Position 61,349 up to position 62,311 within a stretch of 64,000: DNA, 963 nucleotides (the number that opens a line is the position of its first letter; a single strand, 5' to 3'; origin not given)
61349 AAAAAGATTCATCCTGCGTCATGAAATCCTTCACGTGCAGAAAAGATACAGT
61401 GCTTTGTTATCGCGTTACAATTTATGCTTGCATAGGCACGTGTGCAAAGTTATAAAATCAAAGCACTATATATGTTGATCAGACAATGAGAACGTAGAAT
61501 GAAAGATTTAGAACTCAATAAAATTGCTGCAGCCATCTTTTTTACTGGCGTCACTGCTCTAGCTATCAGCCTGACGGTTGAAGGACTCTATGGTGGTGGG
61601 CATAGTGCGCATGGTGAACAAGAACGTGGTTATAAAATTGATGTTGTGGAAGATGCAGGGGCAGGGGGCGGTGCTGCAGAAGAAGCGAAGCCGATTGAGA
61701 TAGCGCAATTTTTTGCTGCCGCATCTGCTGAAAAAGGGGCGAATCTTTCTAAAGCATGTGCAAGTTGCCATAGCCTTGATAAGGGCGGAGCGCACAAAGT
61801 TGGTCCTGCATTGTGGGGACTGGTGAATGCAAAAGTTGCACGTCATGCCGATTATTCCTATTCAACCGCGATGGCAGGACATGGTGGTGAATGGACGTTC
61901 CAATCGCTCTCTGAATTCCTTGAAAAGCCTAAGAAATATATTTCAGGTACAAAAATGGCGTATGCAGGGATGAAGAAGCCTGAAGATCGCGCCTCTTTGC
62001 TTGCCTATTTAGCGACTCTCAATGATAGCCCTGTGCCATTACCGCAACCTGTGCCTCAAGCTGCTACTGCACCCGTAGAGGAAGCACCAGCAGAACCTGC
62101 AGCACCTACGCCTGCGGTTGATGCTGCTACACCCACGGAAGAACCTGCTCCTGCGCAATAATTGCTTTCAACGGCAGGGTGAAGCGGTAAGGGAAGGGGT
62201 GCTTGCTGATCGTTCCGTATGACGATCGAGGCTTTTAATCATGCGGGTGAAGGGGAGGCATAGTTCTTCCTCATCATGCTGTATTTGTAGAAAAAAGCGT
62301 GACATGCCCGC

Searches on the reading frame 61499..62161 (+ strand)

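Call 45: search_protein_families(library=pfam, max_evalue=0.00001, proteins=[window:61499-62161:+])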
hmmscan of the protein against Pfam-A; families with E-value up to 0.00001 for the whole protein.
window:61499-62161:+ (220 aa): 1 family
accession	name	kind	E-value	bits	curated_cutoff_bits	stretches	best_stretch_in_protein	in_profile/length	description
PF00034.26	Cytochrom_C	-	6.2e-10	40.7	21.3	1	77-174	1-89/90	Cytochrome c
